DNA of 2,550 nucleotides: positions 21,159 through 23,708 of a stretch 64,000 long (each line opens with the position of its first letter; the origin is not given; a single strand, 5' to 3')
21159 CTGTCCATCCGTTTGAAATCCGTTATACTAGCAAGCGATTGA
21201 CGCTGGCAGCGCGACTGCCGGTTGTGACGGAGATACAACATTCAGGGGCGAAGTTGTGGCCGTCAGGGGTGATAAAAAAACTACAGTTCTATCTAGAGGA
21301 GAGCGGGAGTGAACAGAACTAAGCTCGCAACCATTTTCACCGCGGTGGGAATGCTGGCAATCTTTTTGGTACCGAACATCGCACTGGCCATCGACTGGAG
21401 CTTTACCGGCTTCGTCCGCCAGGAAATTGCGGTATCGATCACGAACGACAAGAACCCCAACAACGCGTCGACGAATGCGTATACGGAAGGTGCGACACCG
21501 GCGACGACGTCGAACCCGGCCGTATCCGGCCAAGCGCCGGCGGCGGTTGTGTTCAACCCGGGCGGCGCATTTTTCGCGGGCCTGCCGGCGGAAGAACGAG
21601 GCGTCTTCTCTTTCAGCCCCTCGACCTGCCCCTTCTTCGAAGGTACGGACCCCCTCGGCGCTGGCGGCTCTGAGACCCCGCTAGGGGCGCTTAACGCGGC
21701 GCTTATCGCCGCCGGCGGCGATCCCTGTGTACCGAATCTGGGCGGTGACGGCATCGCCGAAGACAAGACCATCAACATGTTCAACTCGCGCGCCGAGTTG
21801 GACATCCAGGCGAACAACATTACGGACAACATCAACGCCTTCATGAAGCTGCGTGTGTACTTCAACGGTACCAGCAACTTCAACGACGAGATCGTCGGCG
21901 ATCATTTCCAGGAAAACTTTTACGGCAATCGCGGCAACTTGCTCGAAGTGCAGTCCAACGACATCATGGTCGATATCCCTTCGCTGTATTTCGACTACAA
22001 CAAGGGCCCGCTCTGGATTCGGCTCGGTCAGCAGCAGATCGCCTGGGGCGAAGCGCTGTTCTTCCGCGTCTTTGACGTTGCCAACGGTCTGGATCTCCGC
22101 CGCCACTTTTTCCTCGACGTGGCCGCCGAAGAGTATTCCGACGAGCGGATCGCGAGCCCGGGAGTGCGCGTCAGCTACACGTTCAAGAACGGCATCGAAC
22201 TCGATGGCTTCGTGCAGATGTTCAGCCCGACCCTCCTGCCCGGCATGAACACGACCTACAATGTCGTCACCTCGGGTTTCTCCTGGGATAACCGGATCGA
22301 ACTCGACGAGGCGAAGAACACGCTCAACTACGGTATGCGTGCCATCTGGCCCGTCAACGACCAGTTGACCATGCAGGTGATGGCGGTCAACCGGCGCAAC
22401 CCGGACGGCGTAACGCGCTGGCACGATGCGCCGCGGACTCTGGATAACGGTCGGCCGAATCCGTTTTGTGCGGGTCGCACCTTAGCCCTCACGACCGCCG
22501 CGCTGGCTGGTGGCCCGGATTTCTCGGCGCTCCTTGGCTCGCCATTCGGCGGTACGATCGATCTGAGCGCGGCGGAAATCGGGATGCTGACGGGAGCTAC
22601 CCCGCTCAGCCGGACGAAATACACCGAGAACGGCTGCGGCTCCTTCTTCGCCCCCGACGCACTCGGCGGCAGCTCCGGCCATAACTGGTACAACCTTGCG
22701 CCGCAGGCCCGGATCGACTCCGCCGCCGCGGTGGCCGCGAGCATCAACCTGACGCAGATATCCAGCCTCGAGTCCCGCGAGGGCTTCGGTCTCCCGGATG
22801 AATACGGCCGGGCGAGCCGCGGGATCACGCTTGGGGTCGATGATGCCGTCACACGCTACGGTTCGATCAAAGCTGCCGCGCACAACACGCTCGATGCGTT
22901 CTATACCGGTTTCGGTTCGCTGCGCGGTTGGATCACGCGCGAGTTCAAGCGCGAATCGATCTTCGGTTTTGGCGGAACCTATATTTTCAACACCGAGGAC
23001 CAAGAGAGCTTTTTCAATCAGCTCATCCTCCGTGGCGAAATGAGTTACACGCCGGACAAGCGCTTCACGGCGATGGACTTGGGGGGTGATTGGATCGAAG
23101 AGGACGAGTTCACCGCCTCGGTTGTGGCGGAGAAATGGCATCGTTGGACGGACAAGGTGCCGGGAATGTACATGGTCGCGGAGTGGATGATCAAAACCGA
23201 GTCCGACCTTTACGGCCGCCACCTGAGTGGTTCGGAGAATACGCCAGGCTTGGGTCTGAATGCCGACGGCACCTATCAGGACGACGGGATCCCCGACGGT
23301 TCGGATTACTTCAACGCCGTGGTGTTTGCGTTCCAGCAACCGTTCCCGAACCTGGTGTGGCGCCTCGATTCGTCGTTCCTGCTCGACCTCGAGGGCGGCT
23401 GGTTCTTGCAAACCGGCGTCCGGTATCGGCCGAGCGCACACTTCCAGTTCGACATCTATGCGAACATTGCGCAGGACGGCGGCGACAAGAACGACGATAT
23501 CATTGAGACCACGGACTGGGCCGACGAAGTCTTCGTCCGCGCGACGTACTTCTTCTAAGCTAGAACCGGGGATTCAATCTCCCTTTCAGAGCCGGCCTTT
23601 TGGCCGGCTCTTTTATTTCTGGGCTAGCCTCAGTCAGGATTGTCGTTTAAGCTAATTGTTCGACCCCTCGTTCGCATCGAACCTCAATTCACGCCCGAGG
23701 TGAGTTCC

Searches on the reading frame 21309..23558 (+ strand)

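Call 12: search_protein_families(library=pfam, proteins=[window:21309-23558:+], max_evalue=0.0001)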
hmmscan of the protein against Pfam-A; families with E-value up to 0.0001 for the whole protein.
window:21309-23558:+ (749 aa): 1 family
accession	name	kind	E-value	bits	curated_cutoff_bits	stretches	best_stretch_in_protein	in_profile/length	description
PF06980.17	DUF1302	-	1.3e-21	77.7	23.2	1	228-749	155-541/541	Protein of unknown function (DUF1302)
